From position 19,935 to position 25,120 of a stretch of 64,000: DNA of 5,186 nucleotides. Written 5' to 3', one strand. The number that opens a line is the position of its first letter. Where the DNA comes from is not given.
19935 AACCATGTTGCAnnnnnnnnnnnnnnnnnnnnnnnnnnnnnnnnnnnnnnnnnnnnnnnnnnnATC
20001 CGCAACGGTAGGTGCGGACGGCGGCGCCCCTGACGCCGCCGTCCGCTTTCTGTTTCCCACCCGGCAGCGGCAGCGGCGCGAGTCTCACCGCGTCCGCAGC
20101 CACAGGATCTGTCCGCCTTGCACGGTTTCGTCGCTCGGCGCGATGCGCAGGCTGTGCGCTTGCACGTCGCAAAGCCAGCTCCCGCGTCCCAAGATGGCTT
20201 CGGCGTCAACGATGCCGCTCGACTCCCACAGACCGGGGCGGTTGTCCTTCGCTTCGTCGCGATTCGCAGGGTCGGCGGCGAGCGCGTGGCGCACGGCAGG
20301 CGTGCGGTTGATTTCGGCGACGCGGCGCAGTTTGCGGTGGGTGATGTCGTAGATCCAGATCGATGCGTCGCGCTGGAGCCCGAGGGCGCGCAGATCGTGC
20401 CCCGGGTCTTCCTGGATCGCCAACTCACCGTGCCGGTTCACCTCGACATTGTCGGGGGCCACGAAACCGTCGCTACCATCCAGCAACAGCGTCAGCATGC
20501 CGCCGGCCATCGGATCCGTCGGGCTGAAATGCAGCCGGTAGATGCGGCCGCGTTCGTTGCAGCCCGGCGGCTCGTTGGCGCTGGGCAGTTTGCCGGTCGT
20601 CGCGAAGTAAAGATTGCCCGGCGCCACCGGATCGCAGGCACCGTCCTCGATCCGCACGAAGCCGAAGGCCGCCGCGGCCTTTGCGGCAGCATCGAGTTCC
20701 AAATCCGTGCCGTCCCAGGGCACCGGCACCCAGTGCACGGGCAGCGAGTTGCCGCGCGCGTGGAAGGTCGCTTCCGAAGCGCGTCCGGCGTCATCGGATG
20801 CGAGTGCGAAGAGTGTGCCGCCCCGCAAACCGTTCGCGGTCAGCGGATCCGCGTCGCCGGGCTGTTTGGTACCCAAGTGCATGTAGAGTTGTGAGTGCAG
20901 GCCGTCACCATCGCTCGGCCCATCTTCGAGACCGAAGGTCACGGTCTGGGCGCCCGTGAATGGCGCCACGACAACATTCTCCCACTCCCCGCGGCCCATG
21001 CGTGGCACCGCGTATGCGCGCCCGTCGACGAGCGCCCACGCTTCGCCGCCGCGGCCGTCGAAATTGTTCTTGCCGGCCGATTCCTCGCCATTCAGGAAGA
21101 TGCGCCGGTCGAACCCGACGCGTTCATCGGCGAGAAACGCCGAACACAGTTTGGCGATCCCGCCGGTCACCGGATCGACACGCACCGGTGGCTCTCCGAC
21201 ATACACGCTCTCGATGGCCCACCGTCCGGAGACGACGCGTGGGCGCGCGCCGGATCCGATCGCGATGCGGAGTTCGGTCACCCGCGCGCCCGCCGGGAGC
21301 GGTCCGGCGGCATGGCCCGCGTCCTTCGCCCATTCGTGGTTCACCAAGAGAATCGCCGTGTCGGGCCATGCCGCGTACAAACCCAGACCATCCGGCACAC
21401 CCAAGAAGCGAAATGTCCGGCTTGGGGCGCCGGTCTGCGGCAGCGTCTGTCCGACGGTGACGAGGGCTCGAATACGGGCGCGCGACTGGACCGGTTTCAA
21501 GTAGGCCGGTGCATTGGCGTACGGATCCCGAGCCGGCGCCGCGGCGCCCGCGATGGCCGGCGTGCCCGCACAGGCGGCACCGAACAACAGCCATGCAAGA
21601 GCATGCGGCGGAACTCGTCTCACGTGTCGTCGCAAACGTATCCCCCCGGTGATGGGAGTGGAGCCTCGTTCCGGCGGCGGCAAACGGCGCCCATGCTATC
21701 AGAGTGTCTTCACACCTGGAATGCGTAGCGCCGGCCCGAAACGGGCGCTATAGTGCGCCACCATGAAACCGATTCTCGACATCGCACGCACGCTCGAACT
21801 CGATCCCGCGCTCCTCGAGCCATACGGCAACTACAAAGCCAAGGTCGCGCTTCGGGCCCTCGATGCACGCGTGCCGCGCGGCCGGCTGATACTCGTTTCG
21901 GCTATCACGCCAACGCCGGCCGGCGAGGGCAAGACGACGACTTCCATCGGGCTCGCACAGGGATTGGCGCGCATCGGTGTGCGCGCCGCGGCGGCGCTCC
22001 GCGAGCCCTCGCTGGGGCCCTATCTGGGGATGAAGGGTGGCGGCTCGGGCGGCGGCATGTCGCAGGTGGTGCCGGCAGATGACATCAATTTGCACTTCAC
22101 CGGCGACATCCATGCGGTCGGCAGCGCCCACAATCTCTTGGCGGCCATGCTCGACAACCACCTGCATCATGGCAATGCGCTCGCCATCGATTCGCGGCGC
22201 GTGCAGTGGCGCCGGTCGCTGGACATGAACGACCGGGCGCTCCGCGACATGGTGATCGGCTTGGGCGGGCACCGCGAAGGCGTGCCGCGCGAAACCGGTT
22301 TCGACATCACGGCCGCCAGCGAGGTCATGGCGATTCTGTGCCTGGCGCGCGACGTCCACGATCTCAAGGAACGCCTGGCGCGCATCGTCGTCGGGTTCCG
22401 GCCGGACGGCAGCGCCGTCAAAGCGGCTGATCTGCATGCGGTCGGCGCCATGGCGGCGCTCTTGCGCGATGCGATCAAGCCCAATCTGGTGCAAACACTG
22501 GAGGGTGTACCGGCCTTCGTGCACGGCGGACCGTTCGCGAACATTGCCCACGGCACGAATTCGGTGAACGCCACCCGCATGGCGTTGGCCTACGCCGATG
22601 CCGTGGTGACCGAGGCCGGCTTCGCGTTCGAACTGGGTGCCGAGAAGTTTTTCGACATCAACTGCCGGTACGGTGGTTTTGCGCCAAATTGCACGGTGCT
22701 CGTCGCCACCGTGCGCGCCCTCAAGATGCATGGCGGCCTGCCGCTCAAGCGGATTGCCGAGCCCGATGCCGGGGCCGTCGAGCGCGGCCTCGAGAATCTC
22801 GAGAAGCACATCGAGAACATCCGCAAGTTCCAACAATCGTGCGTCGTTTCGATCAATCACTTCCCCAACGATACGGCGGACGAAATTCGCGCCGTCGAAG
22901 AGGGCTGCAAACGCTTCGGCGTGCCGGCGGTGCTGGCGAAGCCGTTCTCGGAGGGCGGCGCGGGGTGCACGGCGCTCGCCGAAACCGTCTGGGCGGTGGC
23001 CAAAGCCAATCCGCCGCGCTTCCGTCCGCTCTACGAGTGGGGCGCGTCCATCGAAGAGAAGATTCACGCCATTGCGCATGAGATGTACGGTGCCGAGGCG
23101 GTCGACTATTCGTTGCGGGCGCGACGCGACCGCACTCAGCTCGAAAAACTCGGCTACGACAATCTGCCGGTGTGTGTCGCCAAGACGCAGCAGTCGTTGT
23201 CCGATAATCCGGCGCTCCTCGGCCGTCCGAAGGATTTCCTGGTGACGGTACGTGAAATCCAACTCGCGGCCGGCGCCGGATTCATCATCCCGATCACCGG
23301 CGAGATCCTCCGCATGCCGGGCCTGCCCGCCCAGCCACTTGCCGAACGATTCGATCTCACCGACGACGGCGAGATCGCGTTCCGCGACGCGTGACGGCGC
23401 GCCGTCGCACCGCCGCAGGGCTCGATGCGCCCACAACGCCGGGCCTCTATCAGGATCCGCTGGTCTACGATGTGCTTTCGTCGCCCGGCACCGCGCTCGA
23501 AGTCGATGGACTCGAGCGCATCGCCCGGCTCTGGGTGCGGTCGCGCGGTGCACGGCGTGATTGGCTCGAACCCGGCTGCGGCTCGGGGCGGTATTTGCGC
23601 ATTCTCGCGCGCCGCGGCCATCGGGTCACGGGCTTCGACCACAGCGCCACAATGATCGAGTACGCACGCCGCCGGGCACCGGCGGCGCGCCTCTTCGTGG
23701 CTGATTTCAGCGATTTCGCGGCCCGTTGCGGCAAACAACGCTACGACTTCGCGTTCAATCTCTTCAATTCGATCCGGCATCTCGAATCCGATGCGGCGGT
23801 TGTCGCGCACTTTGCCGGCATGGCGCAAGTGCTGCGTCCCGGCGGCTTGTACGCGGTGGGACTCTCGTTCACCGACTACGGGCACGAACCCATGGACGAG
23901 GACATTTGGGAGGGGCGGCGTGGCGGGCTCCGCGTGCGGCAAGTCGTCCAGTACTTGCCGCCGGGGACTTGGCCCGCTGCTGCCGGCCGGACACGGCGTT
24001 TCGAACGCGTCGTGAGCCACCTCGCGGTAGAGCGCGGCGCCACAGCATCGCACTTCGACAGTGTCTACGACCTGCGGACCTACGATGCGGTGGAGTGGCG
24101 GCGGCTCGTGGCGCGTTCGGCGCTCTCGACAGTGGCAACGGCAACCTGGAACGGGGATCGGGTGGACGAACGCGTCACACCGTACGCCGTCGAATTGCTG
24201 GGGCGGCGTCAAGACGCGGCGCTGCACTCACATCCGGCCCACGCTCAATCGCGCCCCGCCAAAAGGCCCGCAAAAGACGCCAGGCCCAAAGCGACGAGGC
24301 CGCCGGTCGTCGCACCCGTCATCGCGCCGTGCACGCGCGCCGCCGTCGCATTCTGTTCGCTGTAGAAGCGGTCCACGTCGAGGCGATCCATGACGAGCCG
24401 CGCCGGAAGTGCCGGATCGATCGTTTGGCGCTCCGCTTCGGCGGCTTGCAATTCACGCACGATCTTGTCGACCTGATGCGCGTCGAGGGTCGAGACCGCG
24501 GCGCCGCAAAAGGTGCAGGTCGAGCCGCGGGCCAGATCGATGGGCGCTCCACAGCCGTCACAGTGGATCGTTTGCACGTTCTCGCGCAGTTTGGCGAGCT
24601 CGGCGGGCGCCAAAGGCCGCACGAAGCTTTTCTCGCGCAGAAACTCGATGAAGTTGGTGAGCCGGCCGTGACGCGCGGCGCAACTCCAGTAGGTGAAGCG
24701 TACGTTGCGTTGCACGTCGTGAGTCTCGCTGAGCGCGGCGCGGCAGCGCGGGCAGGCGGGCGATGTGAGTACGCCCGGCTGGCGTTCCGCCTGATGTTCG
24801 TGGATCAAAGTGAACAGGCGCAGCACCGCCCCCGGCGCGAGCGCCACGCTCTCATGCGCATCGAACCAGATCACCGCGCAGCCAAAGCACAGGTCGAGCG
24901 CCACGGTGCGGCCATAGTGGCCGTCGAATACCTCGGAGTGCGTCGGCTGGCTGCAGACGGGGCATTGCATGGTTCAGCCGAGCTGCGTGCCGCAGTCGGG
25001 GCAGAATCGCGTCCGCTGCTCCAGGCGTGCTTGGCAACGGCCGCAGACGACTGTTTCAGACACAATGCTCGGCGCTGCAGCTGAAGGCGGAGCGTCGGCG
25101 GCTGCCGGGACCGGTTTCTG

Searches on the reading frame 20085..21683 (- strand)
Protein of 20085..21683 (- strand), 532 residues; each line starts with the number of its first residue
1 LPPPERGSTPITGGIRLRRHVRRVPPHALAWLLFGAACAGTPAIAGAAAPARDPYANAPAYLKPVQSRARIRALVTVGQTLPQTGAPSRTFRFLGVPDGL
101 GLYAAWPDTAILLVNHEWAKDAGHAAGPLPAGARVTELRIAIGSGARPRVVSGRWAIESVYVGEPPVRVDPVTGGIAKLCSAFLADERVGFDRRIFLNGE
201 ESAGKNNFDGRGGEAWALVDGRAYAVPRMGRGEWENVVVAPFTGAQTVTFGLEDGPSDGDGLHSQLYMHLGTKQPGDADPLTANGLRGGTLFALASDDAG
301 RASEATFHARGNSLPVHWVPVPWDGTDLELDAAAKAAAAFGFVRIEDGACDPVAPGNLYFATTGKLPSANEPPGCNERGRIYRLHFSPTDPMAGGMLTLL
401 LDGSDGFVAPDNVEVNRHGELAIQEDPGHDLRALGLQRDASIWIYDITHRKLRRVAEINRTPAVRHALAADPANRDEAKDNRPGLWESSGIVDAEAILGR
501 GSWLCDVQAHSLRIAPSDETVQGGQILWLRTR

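Call 41: search_protein_families(library=pfam, proteins=[window:20085-21683:-], max_evalue=0.001)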
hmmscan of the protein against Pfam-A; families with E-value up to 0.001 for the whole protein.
window:20085-21683:- (532 aa): 1 family
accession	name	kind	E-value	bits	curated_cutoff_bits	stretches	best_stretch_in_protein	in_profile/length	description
PF05787.19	PhoX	-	2.5e-06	27.4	24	1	228-438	233-460/515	Alkaline phosphatase PhoX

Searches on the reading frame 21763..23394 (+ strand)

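Call 41: search_protein_families(library=pfam, proteins=[window:21763-23394:+], max_evalue=0.001)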
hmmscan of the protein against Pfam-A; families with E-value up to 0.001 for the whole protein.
window:21763-23394:+ (543 aa): 1 family
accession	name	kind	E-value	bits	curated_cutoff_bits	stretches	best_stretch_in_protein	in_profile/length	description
PF01268.25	FTHFS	-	3.9e-240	798.3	27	1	1-538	12-552/556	Formate--tetrahydrofolate ligase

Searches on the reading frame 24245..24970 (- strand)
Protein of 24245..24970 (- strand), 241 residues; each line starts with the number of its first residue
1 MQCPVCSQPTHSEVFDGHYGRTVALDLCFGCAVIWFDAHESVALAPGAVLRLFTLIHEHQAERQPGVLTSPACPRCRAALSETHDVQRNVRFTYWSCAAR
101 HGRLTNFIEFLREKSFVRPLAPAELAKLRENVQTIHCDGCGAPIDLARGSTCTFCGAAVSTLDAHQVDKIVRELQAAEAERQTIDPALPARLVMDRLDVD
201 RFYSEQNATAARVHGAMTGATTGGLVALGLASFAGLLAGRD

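Call 41: search_protein_families(library=pfam, proteins=[window:24245-24970:-], max_evalue=0.001)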
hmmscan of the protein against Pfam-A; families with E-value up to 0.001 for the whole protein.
window:24245-24970:- (241 aa): 1 family
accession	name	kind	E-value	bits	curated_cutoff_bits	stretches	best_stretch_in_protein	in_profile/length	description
PF13453.11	Zn_ribbon_TFIIB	-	0.0001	22.1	22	0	2-40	1-34/41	Transcription factor zinc-finger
